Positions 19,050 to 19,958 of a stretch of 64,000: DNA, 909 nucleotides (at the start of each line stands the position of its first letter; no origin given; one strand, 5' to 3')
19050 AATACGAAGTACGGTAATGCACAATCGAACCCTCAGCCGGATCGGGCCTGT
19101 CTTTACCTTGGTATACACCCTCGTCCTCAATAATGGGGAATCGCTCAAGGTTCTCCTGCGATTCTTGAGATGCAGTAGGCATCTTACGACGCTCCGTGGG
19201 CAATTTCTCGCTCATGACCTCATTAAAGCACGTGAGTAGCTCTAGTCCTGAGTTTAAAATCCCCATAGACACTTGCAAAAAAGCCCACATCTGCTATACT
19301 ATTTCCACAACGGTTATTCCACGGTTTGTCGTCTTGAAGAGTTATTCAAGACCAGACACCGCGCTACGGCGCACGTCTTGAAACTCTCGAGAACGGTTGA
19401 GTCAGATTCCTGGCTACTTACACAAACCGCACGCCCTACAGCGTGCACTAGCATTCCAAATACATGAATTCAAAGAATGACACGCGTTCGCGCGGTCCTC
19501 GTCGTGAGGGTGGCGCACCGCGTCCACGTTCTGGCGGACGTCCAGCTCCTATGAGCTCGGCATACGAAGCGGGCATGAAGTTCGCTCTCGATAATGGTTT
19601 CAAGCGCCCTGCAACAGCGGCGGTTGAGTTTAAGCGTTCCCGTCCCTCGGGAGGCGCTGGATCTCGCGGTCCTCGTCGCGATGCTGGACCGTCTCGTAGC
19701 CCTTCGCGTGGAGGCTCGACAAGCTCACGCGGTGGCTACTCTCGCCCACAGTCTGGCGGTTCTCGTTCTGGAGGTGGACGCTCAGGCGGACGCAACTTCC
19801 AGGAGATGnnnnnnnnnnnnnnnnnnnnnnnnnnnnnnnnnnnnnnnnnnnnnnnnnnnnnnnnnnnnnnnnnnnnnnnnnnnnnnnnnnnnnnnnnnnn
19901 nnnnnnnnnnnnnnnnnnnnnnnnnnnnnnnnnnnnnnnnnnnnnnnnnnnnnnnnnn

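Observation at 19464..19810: Low-complexity RG/SG-rich N-terminal extensions on two RNA-degradosome-type enzymes, DEAD-box helicase and RNase J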

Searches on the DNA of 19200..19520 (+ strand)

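Call 63: search_rna_families(source=window, start=19200, end=19520, threshold=evalue, max_evalue=1)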
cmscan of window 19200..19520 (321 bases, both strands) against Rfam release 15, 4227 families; matches with E-value up to 1: 0.
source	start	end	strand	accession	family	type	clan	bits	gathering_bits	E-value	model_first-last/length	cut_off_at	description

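Call 80: build_rna_model(alignment_id=A5, structure=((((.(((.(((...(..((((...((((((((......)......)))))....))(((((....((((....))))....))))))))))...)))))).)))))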
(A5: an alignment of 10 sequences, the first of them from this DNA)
Model R1 built from alignment A5 (10 sequences, 106 columns); structure: as given.
model positions 94; base pairs 31; branch points 1; effective number of sequences 1.67; information 0.608 bits per position. Calibrated on 0.2 Mb of random sequence (short: E-values are rough).
structure used (alignment columns):
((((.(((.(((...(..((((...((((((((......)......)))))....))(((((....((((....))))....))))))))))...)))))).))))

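Call 81: search_with_rna_model(model_id=R1, sources=[window, L001, L002, L003, L004, L005, L006, L007, L008, L009, L010, L011, L012, L013, L014, L015, L016, L017, L018, L019, L020, L021, L022, L023, L024, L025, L026, L027, L028, L029, L030, L031, L032, L033, L034, L035, L036, L037, L038, L039, L040, L041, L042, L043, L044, L045, L046, L047, L048, L049, L050, L051, L052, L053, L054, L055, L056, L057, L058, L059, L060, L061, L062, L063, L064, L065, L066, L067, L068, L069, L070, L071, L072, L073, L074, L075, L076, L077, L078, L079, L080, L081, L082, L083, L084, L085], max_evalue=1, make_alignment=true)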
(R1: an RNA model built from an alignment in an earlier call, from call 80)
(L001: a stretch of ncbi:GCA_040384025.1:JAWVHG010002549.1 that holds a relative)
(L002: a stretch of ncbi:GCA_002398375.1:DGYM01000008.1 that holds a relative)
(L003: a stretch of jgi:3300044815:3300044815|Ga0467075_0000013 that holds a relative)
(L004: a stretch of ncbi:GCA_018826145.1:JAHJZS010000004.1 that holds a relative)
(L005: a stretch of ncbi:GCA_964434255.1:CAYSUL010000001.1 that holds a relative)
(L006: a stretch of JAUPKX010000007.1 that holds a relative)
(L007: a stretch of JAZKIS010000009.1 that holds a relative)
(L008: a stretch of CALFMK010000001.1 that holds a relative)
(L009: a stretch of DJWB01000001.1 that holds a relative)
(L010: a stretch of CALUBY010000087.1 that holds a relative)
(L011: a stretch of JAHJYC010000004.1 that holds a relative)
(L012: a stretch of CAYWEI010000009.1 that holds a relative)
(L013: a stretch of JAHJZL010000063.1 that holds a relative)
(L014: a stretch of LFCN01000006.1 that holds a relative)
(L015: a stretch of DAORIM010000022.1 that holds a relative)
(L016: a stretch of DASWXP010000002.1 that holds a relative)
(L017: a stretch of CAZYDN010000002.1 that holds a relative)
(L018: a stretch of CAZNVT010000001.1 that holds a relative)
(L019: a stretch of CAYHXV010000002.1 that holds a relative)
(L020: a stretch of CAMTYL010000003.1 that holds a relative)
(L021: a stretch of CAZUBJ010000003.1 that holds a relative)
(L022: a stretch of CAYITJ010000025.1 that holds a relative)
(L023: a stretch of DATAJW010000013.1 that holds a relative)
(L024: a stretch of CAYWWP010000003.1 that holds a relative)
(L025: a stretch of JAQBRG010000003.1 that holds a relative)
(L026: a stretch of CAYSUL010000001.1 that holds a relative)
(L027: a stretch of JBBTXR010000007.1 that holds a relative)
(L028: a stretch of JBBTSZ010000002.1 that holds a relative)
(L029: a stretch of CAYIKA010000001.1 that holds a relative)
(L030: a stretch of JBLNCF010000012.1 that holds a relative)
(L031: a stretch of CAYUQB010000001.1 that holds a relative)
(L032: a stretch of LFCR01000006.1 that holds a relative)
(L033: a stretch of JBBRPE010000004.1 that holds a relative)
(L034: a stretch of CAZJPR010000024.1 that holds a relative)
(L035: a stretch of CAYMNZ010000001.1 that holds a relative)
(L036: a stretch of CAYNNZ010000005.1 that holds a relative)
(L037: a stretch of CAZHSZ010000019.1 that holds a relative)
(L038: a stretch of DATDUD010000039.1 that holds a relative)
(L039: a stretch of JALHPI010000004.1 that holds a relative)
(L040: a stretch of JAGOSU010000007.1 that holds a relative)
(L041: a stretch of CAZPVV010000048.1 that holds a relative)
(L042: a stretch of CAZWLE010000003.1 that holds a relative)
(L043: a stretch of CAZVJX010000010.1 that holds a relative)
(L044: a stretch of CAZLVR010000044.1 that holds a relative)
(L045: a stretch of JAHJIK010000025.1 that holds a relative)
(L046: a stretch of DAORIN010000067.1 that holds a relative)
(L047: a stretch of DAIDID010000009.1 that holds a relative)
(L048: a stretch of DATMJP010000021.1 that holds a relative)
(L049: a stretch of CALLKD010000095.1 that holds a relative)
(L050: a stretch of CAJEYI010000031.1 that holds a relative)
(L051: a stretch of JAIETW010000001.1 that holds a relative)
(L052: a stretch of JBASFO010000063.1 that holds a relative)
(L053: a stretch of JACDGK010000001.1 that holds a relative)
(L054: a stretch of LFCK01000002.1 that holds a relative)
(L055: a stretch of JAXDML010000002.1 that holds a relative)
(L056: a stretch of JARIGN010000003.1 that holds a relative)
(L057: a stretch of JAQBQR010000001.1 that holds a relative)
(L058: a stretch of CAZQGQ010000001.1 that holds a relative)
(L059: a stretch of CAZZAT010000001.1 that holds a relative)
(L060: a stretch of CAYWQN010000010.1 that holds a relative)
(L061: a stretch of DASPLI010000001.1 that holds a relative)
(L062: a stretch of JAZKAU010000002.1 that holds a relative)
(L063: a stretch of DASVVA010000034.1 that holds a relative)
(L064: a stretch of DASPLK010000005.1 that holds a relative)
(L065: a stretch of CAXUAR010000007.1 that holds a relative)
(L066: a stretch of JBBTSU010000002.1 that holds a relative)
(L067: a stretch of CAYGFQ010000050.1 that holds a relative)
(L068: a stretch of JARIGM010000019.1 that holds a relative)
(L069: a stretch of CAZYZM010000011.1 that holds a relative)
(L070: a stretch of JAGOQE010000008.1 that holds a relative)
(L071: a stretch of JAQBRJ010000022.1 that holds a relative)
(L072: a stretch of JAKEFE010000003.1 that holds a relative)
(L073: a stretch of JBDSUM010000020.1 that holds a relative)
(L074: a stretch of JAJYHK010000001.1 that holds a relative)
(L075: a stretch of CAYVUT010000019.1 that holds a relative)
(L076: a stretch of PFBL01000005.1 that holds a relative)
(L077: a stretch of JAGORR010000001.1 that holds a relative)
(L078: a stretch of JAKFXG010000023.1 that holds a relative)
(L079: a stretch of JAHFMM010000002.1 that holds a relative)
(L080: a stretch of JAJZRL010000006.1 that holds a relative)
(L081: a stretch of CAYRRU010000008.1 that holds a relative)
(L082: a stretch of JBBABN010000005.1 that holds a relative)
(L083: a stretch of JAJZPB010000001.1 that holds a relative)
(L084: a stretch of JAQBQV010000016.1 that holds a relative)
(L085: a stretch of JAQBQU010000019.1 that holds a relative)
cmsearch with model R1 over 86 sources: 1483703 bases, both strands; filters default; matches with E-value up to 1: 57.
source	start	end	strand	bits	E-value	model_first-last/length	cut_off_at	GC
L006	9847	9938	+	100.4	1e-22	1-94/94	no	0.55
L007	9847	9938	+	100.4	1e-22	1-94/94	no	0.55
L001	9507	9598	+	91.4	2.4e-20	1-94/94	no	0.52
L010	173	266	+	90.7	3.6e-20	1-94/94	no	0.53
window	19308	19399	+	90.6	4.1e-20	1-94/94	no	0.51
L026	9792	9888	+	89.8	6.4e-20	1-94/94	no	0.51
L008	9844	9937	+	88.5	1.4e-19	1-94/94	no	0.54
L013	9849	9939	+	87.7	2.3e-19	1-94/94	no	0.56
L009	9849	9939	+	86.3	5.3e-19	1-94/94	no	0.57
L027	9849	9942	+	85.8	7.2e-19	1-94/94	no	0.55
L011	9850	9940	+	84.5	1.6e-18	1-94/94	no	0.58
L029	9760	9853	+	82.4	5.9e-18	1-94/94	no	0.52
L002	9512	9609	+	61.4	2e-12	1-94/94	no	0.58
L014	9836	9933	+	61.4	2e-12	1-94/94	no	0.58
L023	9762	9856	+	61.3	2.1e-12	1-94/94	no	0.56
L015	9841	9932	+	55.6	6.9e-11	1-94/94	no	0.57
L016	9838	9931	+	53.2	2.9e-10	1-94/94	no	0.54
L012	9836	9936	+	44.4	6.1e-08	1-94/94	no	0.59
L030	9827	9926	+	40.9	5.2e-07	1-94/94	no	0.52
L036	9879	9968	+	39.8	1e-06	1-94/94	no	0.56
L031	9836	9937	+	39.7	1e-06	1-94/94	no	0.54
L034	1686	1769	+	37.1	5.1e-06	1-94/94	no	0.5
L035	9727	9810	+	37.1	5.1e-06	1-94/94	no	0.5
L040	9725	9808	+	37.1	5.1e-06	1-94/94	no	0.5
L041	1500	1593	+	37.1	5.3e-06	1-94/94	no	0.52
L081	3054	3147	+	37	5.4e-06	1-94/94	no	0.53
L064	9823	9917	+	36.9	5.7e-06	1-94/94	no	0.51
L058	9651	9740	+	36.8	6.1e-06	1-94/94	no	0.52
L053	9679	9785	+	36.8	6.4e-06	1-94/94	no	0.5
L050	5829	5936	+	36.3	8.2e-06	1-94/94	no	0.48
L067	1161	1250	+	36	1e-05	1-94/94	no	0.52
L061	9712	9805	+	35.8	1.1e-05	1-94/94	no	0.49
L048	1128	1224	+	35.2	1.6e-05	1-94/94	no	0.52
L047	2792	2904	+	35.1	1.8e-05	1-94/94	no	0.5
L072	1022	1112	+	34.4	2.6e-05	1-94/94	no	0.51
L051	9865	9947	+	34.2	3e-05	1-94/94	no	0.52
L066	9757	9839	+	34.2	3e-05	1-94/94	no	0.52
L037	1247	1339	+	34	3.4e-05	1-94/94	no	0.45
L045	3456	3555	+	33.2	5.5e-05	1-94/94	no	0.5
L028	9853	9948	+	31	0.00021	1-94/94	no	0.47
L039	9600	9696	+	31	0.00021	1-94/94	no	0.45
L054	9842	9936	+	28.9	0.00075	1-94/94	no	0.45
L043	9788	9885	+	28.7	0.00086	1-94/94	no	0.57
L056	3797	3894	+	28.3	0.0011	1-94/94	no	0.5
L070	1996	2090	+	26.4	0.0035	1-94/94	no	0.44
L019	9840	9921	+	26.3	0.0038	1-94/94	no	0.52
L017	9832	9915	+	26.1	0.004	1-94/94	no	0.52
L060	9629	9722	+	25.8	0.005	1-94/94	no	0.48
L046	22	115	+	25.6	0.0057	1-94/94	no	0.49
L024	9820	9911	+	25.4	0.0061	1-94/94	no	0.52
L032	9807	9911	+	23.2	0.024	1-94/94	no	0.46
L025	9814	9904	+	23.2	0.025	1-94/94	no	0.46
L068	9613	9713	+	21.3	0.078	1-94/94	no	0.56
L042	9643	9732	+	20.5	0.12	1-94/94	no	0.57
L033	9764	9857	+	17.5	0.77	1-94/94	no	0.49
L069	9789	9877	-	17.5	0.78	1-94/94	no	0.57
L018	9833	9918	+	17.3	0.86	1-94/94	no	0.53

Alignment A6: 57 matches aligned to the model, 191 columns, each read 5' to 3' on its own strand. Consensus structure (alignment columns), stored with it:
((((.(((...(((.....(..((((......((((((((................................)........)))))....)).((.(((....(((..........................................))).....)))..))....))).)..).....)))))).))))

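Call 89: build_rna_model(alignment_id=A6)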
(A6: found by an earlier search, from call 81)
Model R2 built from alignment A6 (57 sequences, 191 columns); structure: stored with the alignment.
model positions 84; base pairs 28; branch points 1; effective number of sequences 6.14; information 0.676 bits per position. Calibrated on 0.2 Mb of random sequence (short: E-values are rough).
structure used (alignment columns):
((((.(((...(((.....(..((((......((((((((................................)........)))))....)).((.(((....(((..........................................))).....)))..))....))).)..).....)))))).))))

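Call 90: search_with_rna_model(model_id=R2, sources=[window, L001, L002, L003, L004, L005, L006, L007, L008, L009, L010, L011, L012, L013, L014, L015, L016, L017, L018, L019, L020, L021, L022, L023, L024, L025, L026, L027, L028, L029, L030, L031, L032, L033, L034, L035, L036, L037, L038, L039, L040, L041, L042, L043, L044, L045, L046, L047, L048, L049, L050, L051, L052, L053, L054, L055, L056, L057, L058, L059, L060, L061, L062, L063, L064, L065, L066, L067, L068, L069, L070, L071, L072, L073, L074, L075, L076, L077, L078, L079, L080, L081, L082, L083, L084, L085], max_evalue=0.1, make_alignment=true)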
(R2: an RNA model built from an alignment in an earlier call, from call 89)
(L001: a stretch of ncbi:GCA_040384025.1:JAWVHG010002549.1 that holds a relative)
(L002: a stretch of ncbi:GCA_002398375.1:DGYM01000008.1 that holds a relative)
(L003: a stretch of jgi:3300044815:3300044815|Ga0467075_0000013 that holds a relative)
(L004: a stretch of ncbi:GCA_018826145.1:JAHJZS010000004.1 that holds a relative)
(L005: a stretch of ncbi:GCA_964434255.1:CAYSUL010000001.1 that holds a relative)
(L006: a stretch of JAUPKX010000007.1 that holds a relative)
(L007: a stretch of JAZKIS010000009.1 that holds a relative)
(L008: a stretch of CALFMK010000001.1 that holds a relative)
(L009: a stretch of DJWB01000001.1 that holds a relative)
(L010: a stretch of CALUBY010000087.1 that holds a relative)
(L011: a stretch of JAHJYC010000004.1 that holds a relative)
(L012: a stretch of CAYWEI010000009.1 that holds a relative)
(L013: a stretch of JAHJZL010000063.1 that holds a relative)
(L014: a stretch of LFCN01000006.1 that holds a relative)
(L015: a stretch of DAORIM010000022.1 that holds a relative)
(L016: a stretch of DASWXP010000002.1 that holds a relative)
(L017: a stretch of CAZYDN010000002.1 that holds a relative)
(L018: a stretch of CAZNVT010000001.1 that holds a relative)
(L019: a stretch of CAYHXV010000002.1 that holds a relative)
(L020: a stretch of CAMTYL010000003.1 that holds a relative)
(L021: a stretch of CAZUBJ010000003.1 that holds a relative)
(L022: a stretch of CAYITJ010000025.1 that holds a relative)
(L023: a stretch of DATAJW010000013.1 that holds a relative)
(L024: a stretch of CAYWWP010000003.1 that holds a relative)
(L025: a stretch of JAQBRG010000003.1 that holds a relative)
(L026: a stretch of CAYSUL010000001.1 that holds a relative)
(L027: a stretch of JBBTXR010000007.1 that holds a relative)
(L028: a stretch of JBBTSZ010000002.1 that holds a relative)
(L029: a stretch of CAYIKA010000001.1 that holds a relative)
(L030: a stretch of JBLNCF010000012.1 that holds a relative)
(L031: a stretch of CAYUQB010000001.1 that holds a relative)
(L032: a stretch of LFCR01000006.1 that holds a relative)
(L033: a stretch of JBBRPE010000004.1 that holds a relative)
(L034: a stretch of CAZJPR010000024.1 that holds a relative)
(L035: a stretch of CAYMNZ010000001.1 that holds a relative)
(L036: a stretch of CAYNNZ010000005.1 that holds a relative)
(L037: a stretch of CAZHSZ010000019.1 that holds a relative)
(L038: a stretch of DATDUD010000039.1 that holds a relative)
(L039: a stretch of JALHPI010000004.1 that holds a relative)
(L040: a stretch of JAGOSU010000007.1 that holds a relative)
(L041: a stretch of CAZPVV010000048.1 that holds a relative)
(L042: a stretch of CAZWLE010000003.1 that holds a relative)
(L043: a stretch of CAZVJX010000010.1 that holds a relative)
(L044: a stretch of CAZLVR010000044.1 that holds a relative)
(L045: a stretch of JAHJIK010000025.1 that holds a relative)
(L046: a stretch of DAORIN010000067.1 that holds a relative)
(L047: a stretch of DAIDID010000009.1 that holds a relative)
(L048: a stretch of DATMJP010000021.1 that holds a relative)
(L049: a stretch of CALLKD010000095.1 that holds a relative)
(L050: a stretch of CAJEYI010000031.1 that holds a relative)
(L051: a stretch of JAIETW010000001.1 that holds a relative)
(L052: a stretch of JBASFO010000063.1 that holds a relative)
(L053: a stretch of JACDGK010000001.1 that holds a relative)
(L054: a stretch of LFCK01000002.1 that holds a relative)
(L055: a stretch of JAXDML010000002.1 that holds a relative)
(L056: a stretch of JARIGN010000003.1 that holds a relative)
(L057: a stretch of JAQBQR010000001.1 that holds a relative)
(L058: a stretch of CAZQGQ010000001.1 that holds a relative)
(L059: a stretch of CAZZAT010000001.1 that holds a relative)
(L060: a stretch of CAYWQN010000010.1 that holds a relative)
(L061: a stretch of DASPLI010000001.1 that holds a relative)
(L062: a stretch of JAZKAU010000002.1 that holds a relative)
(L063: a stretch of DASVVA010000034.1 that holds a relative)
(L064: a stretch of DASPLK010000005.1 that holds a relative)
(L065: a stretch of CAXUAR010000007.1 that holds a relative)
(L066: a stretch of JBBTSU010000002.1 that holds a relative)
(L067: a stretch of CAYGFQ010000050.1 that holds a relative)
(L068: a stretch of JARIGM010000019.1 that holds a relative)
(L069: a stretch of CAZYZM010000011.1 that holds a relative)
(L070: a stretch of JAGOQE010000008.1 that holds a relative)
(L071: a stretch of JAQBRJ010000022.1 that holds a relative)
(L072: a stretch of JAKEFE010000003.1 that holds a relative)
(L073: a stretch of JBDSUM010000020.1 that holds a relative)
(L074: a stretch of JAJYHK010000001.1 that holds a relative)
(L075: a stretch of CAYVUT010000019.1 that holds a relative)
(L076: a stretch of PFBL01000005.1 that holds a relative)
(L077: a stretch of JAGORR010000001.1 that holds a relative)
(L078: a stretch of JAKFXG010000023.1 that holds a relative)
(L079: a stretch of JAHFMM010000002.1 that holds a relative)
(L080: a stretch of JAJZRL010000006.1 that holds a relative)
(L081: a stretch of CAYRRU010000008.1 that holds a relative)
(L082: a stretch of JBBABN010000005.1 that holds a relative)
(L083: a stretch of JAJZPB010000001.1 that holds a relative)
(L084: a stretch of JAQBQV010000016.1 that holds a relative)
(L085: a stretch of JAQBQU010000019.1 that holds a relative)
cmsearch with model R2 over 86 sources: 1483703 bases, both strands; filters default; matches with E-value up to 0.1: 67.
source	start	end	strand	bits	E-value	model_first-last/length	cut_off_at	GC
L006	9847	9938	+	81.7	1.2e-16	1-84/84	no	0.55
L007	9847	9938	+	81.7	1.2e-16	1-84/84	no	0.55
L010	173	266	+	80.9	2e-16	1-84/84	no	0.53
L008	9844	9937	+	77.8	1.2e-15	1-84/84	no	0.54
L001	9507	9598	+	74.4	8.8e-15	1-84/84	no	0.52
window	19308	19399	+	73.2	1.7e-14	1-84/84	no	0.51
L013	9849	9939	+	71.9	3.6e-14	1-84/84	no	0.56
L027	9849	9942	+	71.8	4e-14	1-84/84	no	0.55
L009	9849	9939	+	71.5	4.5e-14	1-84/84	no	0.57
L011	9850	9940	+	71.5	4.6e-14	1-84/84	no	0.58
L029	9760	9853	+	70.8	7e-14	1-84/84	no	0.52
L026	9792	9888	+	68.5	2.6e-13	1-84/84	no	0.51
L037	1247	1339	+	66.4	9.1e-13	1-84/84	no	0.45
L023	9762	9856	+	65.1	1.9e-12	1-84/84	no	0.56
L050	5829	5936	+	65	1.9e-12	1-84/84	no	0.48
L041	1500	1593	+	64.8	2.2e-12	1-84/84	no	0.52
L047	2792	2904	+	64.6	2.5e-12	1-84/84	no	0.5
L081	3054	3147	+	64.4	2.9e-12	1-84/84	no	0.53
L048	1128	1224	+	64.2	3.2e-12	1-84/84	no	0.52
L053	9679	9785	+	63.7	4.3e-12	1-84/84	no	0.5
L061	9712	9805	+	63.6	4.4e-12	1-84/84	no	0.49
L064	9823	9917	+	63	6.2e-12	1-84/84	no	0.51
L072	1022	1112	+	62.9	6.8e-12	1-84/84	no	0.51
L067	1161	1250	+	62.4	8.9e-12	1-84/84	no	0.52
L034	1686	1769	+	62.1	1.1e-11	1-84/84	no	0.5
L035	9727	9810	+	62.1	1.1e-11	1-84/84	no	0.5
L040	9725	9808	+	62.1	1.1e-11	1-84/84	no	0.5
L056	3797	3894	+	61.6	1.4e-11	1-84/84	no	0.5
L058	9651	9740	+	61.2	1.8e-11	1-84/84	no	0.52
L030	9827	9926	+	60.6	2.5e-11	1-84/84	no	0.52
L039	9600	9696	+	59.1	6.1e-11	1-84/84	no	0.45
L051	9865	9947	+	58.5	8.9e-11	1-84/84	no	0.52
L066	9757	9839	+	58.5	8.9e-11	1-84/84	no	0.52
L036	9879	9968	+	57.8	1.3e-10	1-84/84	no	0.56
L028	9853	9948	+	57.7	1.4e-10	1-84/84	no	0.47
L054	9842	9936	+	56.2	3.4e-10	1-84/84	no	0.45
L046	22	115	+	56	3.8e-10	1-84/84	no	0.49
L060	9629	9722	+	55.9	4e-10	1-84/84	no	0.48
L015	9841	9932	+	53.7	1.4e-09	1-84/84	no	0.57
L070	1996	2090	+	53.6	1.5e-09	1-84/84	no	0.44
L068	9613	9713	+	53.3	1.8e-09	1-84/84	no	0.56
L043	9788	9885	+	49.7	1.4e-08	1-84/84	no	0.57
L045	3456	3555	+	49.5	1.6e-08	1-84/84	no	0.5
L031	9836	9937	+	49.5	1.6e-08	1-84/84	no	0.54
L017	9832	9915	+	49.3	1.8e-08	1-84/84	no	0.52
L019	9840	9921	+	47.8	4.3e-08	1-84/84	no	0.52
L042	9643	9732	+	47.3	5.9e-08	1-84/84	no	0.57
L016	9838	9931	+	47.2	6.1e-08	1-84/84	no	0.54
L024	9820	9911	+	46.3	1.1e-07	1-84/84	no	0.52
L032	9807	9911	+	45.6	1.5e-07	1-84/84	no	0.46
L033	9764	9857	+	44.6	2.8e-07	1-84/84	no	0.49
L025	9814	9904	+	43.8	4.5e-07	1-84/84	no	0.46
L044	3485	3574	+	41.3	1.9e-06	1-84/84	no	0.54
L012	9836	9936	+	37.7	1.5e-05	1-84/84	no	0.59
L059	9650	9736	+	37.2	2e-05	1-84/84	no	0.51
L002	9512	9609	+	36.7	2.7e-05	1-84/84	no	0.58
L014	9836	9933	+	36.7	2.7e-05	1-84/84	no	0.58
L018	9833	9918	+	35.7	4.9e-05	1-84/84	no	0.53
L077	9845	9936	+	34.9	7.6e-05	1-84/84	no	0.53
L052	6131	6216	+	33.2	0.00021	1-84/84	no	0.56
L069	9789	9877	-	30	0.0013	1-84/84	no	0.57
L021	2934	3022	+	27.7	0.0051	1-84/84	no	0.53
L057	87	165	+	25.3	0.021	1-84/84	no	0.54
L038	3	78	+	25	0.024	1-84/84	no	0.57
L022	2389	2475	+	24.9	0.026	1-84/84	no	0.54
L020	9825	9911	+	24.9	0.026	1-84/84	no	0.54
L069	9789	9877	+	24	0.042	1-84/84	no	0.57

Alignment A7: 67 matches aligned to the model, 209 columns, each read 5' to 3' on its own strand. Consensus structure (alignment columns), stored with it:
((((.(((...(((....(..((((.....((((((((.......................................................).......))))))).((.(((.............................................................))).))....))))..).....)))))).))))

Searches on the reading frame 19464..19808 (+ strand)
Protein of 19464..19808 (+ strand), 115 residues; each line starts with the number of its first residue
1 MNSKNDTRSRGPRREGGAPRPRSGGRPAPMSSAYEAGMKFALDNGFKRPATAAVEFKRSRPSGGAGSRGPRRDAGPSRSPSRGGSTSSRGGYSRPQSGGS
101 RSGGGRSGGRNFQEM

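Call 47: search_protein_representatives(alignment_id=A3)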
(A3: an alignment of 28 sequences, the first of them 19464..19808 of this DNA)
Query: 28 sequences, 103 profile positions. Proteins with E-value up to 0.001 (for the whole library): 3; up to 1e-10: 1; up to 1e-30: 0. The best 3 are listed.
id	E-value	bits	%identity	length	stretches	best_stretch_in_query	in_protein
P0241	4.1e-13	65.8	-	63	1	1-69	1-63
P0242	7.4e-06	42.5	-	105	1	1-43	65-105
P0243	3.3e-04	37.3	-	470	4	27-46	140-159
